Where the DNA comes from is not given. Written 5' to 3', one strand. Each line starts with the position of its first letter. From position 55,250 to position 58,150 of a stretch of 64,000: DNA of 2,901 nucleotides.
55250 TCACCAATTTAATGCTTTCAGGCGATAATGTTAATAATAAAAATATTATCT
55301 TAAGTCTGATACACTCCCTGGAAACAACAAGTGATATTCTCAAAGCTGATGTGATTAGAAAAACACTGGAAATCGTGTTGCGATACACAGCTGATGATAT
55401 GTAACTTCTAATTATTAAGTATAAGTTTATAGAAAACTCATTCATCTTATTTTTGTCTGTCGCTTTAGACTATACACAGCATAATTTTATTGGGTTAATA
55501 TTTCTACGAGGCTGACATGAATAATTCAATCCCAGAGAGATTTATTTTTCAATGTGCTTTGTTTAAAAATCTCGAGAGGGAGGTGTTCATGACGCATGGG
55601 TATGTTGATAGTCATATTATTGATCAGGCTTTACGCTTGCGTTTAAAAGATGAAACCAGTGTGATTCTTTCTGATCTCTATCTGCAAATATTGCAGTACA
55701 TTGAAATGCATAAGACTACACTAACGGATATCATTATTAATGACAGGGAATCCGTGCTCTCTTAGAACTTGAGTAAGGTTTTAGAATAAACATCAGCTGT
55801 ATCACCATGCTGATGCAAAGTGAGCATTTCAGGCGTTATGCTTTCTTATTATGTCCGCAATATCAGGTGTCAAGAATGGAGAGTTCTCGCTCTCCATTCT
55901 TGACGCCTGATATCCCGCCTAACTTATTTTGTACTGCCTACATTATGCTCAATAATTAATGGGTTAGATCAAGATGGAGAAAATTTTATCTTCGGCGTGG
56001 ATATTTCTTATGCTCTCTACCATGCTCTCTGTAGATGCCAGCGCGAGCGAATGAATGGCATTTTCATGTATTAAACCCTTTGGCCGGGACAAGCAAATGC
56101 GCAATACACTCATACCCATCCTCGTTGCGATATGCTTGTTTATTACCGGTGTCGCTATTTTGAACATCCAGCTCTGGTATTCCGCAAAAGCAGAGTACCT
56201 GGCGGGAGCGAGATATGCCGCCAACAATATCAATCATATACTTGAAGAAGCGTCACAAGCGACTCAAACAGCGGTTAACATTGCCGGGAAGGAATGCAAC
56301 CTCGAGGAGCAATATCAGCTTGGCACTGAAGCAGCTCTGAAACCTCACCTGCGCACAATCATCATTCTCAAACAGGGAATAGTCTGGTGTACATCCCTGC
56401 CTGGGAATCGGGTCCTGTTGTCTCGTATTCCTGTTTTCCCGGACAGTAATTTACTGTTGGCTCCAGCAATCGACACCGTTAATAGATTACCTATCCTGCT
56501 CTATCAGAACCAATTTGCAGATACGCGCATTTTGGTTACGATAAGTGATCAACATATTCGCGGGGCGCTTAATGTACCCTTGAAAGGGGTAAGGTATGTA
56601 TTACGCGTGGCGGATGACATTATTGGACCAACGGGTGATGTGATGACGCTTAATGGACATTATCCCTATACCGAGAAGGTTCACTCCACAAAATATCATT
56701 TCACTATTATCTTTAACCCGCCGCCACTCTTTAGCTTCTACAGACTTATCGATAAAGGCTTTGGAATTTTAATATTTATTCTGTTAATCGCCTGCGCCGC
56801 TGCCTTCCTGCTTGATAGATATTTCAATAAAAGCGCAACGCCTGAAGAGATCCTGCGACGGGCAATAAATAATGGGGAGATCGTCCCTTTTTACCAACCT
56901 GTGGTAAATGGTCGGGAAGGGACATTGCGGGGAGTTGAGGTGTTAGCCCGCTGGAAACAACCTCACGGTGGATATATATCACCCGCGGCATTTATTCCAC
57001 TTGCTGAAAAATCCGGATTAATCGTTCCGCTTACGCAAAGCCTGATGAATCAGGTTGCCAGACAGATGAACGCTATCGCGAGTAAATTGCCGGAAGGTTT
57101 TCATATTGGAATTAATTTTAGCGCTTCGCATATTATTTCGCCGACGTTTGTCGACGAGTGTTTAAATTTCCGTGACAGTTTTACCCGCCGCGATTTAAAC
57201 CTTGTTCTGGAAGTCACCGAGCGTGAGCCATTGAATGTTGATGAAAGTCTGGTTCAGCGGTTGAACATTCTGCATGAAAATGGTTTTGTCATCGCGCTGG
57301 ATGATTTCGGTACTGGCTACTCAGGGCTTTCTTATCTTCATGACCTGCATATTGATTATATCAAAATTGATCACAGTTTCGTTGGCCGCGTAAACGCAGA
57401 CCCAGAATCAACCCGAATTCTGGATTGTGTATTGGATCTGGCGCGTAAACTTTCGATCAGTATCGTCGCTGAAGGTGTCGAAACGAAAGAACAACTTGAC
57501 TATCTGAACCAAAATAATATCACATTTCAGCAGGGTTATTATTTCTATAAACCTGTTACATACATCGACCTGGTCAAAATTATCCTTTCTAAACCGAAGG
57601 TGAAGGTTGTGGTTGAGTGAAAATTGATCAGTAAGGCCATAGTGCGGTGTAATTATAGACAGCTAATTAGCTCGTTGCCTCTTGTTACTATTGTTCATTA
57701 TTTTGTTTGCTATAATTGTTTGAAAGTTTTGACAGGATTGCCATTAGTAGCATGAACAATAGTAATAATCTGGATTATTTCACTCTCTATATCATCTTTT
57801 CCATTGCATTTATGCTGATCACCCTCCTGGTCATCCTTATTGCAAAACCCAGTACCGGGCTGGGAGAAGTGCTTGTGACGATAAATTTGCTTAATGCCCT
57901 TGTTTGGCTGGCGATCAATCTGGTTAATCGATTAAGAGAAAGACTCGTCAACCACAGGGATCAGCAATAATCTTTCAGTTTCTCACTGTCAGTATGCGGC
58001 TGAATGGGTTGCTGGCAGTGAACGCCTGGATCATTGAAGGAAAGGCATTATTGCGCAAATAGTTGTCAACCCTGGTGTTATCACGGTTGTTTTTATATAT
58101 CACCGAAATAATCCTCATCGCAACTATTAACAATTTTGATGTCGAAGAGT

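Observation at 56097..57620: PdeG carries a CSS-type redox-sensing periplasmic domain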

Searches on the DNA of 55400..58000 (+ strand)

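Call 5: search_dna_similar(query=window:55400-58000:+, collection=ecoli_genomes, mode=near, max_rows=12)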
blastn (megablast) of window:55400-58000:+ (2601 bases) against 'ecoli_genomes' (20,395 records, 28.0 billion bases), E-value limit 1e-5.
Records with a match: 5063; places in all: 5075; records where one place covers at least 80% of the query: 3927.
Genomes with a match: 5061 of 5426; with a place that covers at least 80% of the query: 3926. Places per genome that has any: lowest 1, median 1, highest 2. On chromosomes: 5063 places; on plasmids: 12.
Best place of each record, by identity: >=99% 3053; 95-99% 1990; 90-95% 20.
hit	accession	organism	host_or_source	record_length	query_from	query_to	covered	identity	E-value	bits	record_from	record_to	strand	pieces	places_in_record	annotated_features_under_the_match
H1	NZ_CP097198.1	Escherichia coli strain 2-1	pig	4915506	1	2601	100%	100.0%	0e+0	4826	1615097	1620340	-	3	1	IS3-like element IS1203 family transposase | IS3 family transposase (x2) | CSS-motif domain-containing protein | cyclic diguanylate phosphodiesterase | EAL domain-containing protein | and 5 other names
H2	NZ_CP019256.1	Escherichia coli strain 13TMH22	Homo sapiens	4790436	1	2601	100%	100.0%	0e+0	4816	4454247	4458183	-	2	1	IS3 family transposase | cyclic diguanylate phosphodiesterase | CSS-motif domain-containing protein | ymgC: protein YmgC | ymgF: cell division-associated protein YmgF | and 1 other names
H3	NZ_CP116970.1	Escherichia coli strain CUVM3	Sus scrofa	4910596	1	2601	100%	100.0%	0e+0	4816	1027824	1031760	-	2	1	IS3 family transposase | cyclic diguanylate phosphodiesterase | CSS-motif domain-containing protein | ymgC: protein YmgC | ymgF: cell division-associated protein YmgF | and 1 other names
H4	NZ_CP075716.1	Escherichia coli strain CPww7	Sus scrofa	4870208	1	2601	100%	100.0%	0e+0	4816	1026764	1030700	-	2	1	IS3 family transposase | cyclic diguanylate phosphodiesterase | CSS-motif domain-containing protein | ymgC: protein YmgC | ymgF: cell division-associated protein YmgF | and 1 other names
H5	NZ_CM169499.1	Escherichia coli strain EC02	Homo sapiens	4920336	1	2601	100%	100.0%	0e+0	4816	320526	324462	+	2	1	IS3 family transposase | cyclic diguanylate phosphodiesterase | CSS-motif domain-containing protein | ymgC: protein YmgC | ymgF: cell division-associated protein YmgF | and 1 other names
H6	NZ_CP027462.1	Escherichia coli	missing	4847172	1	2601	100%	100.0%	0e+0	4804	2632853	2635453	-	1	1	pdeG: EAL domain-containing protein | ymgC: protein YmgC | ymgF: cell division-associated protein YmgF | ariR: biofilm/acid-resistance regulator AriR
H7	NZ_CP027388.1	Escherichia coli strain 2011C-4251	Homo sapiens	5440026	1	2601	100%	100.0%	0e+0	4804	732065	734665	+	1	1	pdeG: EAL domain-containing protein | ymgC: protein YmgC | ymgF: cell division-associated protein YmgF | ariR: biofilm/acid-resistance regulator AriR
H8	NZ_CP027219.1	Escherichia coli strain 2015C-3163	Homo sapiens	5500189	1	2601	100%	100.0%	0e+0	4804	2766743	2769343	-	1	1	pdeG: EAL domain-containing protein | ymgC: protein YmgC | ymgF: cell division-associated protein YmgF | ariR: biofilm/acid-resistance regulator AriR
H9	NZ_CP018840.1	Escherichia coli strain KSC64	porcine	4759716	1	2601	100%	100.0%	0e+0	4804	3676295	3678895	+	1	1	pdeG: EAL domain-containing protein | ymgC: protein YmgC | ymgF: cell division-associated protein YmgF | ariR: biofilm/acid-resistance regulator AriR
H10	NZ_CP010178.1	Escherichia coli strain H15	not applicable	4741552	1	2601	100%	100.0%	0e+0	4804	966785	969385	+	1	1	pdeG: EAL domain-containing protein | ymgC: protein YmgC | ymgF: cell division-associated protein YmgF | ariR: biofilm/acid-resistance regulator AriR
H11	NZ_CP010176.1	Escherichia coli strain H10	not applicable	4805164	1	2601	100%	100.0%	0e+0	4804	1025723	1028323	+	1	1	pdeG: EAL domain-containing protein | ymgC: protein YmgC | ymgF: cell division-associated protein YmgF | ariR: biofilm/acid-resistance regulator AriR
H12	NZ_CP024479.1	Escherichia coli strain 2011C-4315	Homo sapiens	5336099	1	2601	100%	100.0%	0e+0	4804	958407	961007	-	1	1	pdeG: EAL domain-containing protein | ymgC: protein YmgC | ymgF: cell division-associated protein YmgF | ariR: biofilm/acid-resistance regulator AriR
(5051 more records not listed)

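Call 8: get_annotated_region(hit=H6, flank=4000)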
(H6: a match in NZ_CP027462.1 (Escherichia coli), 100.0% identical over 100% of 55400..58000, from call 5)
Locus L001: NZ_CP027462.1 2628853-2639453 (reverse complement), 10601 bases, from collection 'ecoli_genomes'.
description: Escherichia coli isolate 07-4299 chromosome, complete genome
organism: Escherichia coli (NCBI taxid 562)
replicon: chromosome; assembly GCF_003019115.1
host: missing; source: missing; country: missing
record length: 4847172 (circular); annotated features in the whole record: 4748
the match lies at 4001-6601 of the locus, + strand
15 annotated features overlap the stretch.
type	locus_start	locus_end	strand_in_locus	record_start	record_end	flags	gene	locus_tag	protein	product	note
CDS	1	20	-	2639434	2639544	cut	ymgL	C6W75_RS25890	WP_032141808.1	protein YmgL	-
CDS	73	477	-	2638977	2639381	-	ycgX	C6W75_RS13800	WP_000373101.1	DUF1398 domain-containing protein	-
CDS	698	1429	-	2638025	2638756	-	bluR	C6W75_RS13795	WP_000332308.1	DNA-binding transcriptional repressor BluR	-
CDS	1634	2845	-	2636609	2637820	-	bluF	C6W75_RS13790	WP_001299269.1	blue light-responsive regulator BluF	-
CDS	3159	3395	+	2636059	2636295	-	ycgZ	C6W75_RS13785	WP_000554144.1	regulatory protein YcgZ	-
CDS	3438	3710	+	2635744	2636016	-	ymgA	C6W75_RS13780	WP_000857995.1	two-component-system connector protein YmgA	-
CDS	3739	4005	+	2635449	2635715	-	ariR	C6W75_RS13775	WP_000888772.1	biofilm/acid-resistance regulator AriR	-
CDS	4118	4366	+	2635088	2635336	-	ymgC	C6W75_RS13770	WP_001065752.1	protein YmgC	-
CDS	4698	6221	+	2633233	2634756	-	pdeG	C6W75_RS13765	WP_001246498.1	EAL domain-containing protein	-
CDS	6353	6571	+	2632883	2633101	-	ymgF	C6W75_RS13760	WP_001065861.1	cell division-associated protein YmgF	-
CDS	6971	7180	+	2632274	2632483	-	-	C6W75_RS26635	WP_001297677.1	hypothetical protein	-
CDS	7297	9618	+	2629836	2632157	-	-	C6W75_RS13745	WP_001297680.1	autotransporter outer membrane beta-barrel domain-containing protein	-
CDS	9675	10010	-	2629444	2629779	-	ymgD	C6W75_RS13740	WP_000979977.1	YmgD family protein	-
CDS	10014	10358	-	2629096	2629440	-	ymgG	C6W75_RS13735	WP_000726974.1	YMGG-like glycine zipper-containing protein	-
CDS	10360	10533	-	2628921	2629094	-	ymgI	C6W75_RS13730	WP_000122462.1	protein YmgI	-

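Call 23: search_dna_similar(query=window:55845-55930:+, collection=ecoli_genomes, mode=distant, max_rows=8, max_evalue=0.001)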
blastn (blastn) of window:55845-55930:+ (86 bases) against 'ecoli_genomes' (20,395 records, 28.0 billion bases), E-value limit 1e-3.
Records with a match: 4956; places in all: 8125; records where one place covers at least 80% of the query: 4953.
Genomes with a match: 4954 of 5426; with a place that covers at least 80% of the query: 4951. Places per genome that has any: lowest 1, median 2, highest 4. On chromosomes: 8108 places; on plasmids: 17.
Best place of each record, by identity: >=99% 2840; 95-99% 323; 90-95% 69; 80-90% 1705; 60-80% 19.
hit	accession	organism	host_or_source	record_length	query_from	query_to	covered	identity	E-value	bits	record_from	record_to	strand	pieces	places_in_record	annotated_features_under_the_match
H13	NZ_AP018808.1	Escherichia coli strain E2865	Bos taurus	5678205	1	86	100%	100.0%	1e-35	156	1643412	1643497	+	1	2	none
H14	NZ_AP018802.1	Escherichia coli strain E2863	Bos taurus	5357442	1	86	100%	100.0%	1e-35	156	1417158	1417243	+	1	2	none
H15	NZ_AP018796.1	Escherichia coli strain E2855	Bos taurus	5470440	1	86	100%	100.0%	1e-35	156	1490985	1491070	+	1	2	none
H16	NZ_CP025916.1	Escherichia coli strain 120899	Homo sapiens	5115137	1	86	100%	100.0%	1e-35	156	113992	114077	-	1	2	none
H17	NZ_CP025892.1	Escherichia coli strain 503025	Homo sapiens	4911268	1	86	100%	100.0%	1e-35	156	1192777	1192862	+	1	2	none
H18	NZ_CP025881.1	Escherichia coli strain 503440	Homo sapiens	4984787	1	86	100%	100.0%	1e-35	156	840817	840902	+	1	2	none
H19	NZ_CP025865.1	Escherichia coli strain 504211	Homo sapiens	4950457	1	86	100%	100.0%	1e-35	156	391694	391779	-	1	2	none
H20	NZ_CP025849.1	Escherichia coli strain 600468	Homo sapiens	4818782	1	86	100%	100.0%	1e-35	156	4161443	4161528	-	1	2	none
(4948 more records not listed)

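Call 30: search_dna_similar(query=window:56097-56810:+, collection=ecoli_genomes, mode=near, max_rows=12, rows=spread)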
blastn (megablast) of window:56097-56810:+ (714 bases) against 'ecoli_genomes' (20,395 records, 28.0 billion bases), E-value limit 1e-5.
Records with a match: 4917; places in all: 4973; records where one place covers at least 80% of the query: 3930.
Genomes with a match: 4916 of 5426; with a place that covers at least 80% of the query: 3929. Places per genome that has any: lowest 1, median 1, highest 2. On chromosomes: 4963 places; on plasmids: 10.
Best place of each record, by identity: >=99% 2600; 95-99% 2296; 90-95% 21.
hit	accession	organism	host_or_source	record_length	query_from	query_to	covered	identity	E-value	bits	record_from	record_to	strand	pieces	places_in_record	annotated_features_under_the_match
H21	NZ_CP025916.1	Escherichia coli strain 120899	Homo sapiens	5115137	1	714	100%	100.0%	0e+0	1319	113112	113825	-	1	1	pdeG: EAL domain-containing protein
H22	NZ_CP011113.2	Escherichia coli strain RR1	Homo sapiens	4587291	1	714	100%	99.3%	0e+0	1291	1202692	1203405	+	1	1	pdeG: EAL domain-containing protein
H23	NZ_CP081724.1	Escherichia coli strain CX07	-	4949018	1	714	100%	99.3%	0e+0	1291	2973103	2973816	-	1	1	pdeG: cyclic diguanylate phosphodiesterase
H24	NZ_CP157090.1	Escherichia coli strain UTME-14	Sus scrofa domesticus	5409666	1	714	100%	99.3%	0e+0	1291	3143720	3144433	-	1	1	pdeG: EAL domain-containing protein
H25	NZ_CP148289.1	Escherichia coli strain Z1323PEC0008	Cat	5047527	1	714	100%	99.3%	0e+0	1291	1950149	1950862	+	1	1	pdeG: cyclic diguanylate phosphodiesterase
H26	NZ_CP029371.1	Escherichia coli strain C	cow's milk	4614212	1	714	100%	99.2%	0e+0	1286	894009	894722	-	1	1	pdeG: EAL domain-containing protein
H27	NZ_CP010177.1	Escherichia coli strain H14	not applicable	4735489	1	714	100%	98.3%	0e+0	1253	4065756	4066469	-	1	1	pdeG: EAL domain-containing protein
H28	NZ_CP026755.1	Escherichia coli strain AR_0077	missing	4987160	1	714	100%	97.3%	0e+0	1214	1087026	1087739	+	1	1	pdeG: cyclic diguanylate phosphodiesterase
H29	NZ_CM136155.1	Escherichia coli strain PRO_A-1490-6W-A_ESBL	Homo sapiens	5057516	1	714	100%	96.6%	0e+0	1186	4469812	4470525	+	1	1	pdeG: EAL domain-containing protein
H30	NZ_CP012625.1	Escherichia coli strain SF-468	Homo sapiens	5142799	631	714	12%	97.6%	4e-31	145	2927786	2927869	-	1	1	cyclic diguanylate phosphodiesterase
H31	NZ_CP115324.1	Escherichia coli strain CUVET17-1136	dog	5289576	631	713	12%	97.6%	1e-30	143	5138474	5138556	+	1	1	cyclic diguanylate phosphodiesterase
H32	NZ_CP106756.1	Escherichia coli strain B-JRPT-4119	Homo sapiens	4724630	637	714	11%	94.9%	6e-24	121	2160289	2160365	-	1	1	cyclic diguanylate phosphodiesterase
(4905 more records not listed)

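Call 31: search_dna_similar(query=window:56850-57620:+, collection=ecoli_genomes, mode=near, max_rows=12, rows=spread)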
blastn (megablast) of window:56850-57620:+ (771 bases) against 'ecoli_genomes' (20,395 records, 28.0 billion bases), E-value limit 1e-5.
Records with a match: 5039; places in all: 5052; records where one place covers at least 80% of the query: 5007.
Genomes with a match: 5037 of 5426; with a place that covers at least 80% of the query: 5005. Places per genome that has any: lowest 1, median 1, highest 2. On chromosomes: 5040 places; on plasmids: 12.
Best place of each record, by identity: >=99% 3059; 95-99% 1961; 90-95% 19.
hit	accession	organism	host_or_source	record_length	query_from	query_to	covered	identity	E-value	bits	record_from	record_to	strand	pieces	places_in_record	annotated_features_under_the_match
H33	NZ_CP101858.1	Escherichia coli strain LP50-1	pigeon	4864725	1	771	100%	100.0%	0e+0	1439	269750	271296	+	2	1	IS1-like element IS1A family transposase | cyclic diguanylate phosphodiesterase | CSS-motif domain-containing protein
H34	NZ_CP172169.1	Escherichia coli strain GF47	chicken meat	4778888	1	771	100%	100.0%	0e+0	1424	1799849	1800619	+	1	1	pdeG: cyclic diguanylate phosphodiesterase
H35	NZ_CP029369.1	Escherichia coli strain WCHEC035148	Sewage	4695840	1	771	100%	99.9%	0e+0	1419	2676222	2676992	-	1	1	pdeG: EAL domain-containing protein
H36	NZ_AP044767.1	Escherichia coli strain TK3887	calf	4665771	1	771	100%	99.9%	0e+0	1419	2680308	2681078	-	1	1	pdeG: EAL domain-containing protein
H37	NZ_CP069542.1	Escherichia coli strain FDAARGOS_1248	Homo sapiens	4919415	1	771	100%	99.7%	0e+0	1413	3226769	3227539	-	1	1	pdeG: EAL domain-containing protein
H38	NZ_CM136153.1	Escherichia coli strain PRO_A-1482-6W-A_ESBL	Homo sapiens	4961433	1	771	100%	99.7%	0e+0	1413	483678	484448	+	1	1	cyclic diguanylate phosphodiesterase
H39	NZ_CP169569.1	Escherichia coli strain MC1061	Monoculture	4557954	1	771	100%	99.6%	0e+0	1408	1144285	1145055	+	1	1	pdeG: cyclic diguanylate phosphodiesterase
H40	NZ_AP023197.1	Escherichia coli strain TUM18780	Homo sapiens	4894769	1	771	100%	98.3%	0e+0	1352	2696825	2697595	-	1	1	pdeG: EAL domain-containing protein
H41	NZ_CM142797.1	Escherichia coli strain GPEC1031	chicken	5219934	1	771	100%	97.8%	0e+0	1330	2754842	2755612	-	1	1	pdeG: EAL domain-containing protein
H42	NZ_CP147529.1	Escherichia coli strain GN05056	Homo sapiens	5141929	1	771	100%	97.7%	0e+0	1325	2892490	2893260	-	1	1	cyclic diguanylate phosphodiesterase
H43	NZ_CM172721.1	Escherichia coli strain FCI23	Homo sapiens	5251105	1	771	100%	97.7%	0e+0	1325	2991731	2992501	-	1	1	cyclic diguanylate phosphodiesterase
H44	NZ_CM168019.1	Escherichia coli strain PEC148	Sus scrofa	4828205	699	771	9%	100.0%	3e-28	135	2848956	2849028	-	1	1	none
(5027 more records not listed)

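Call 32: get_annotated_region(hit=H30, flank=6000)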
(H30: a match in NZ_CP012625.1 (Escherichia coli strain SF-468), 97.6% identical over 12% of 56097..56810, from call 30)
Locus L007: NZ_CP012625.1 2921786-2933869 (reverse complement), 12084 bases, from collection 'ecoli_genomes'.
description: Escherichia coli strain SF-468 chromosome, complete genome
organism: Escherichia coli strain SF-468 (NCBI taxid 562)
replicon: chromosome; assembly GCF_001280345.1
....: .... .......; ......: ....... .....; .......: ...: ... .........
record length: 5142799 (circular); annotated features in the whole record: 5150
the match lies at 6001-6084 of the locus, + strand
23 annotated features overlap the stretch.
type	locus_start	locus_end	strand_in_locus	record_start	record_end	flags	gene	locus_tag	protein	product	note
CDS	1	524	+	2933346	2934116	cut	-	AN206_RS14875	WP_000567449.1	hypothetical protein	-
CDS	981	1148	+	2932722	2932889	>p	-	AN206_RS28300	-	isocitrate/isopropylmalate family dehydrogenase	incomplete; partial in the middle of a contig; missing N-terminus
CDS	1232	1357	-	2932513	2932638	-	-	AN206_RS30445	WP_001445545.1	hypothetical protein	-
CDS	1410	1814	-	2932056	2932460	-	ycgX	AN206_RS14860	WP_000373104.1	DUF1398 domain-containing protein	-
CDS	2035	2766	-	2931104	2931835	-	bluR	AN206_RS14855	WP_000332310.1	DNA-binding transcriptional repressor BluR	-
CDS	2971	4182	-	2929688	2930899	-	bluF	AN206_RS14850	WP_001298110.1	blue light-responsive regulator BluF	-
CDS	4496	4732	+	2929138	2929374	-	ycgZ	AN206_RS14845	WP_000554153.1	regulatory protein YcgZ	-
CDS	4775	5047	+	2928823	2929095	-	ymgA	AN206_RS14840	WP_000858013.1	hypothetical protein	-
CDS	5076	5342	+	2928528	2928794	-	ariR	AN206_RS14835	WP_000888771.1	biofilm/acid-resistance regulator AriR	-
CDS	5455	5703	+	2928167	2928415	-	ymgC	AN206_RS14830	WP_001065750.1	protein YmgC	-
CDS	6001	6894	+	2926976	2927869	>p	-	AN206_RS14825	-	cyclic diguanylate phosphodiesterase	incomplete; partial in the middle of a contig; missing N-terminus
CDS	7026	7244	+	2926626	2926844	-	ymgF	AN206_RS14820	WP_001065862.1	cell division-associated protein YmgF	-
CDS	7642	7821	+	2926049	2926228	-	-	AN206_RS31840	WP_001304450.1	hypothetical protein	-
CDS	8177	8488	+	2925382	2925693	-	-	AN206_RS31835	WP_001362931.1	hypothetical protein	-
CDS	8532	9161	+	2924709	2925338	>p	-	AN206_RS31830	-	autotransporter outer membrane beta-barrel domain-containing protein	frameshifted; incomplete; partial in the middle of a contig; missing N-terminus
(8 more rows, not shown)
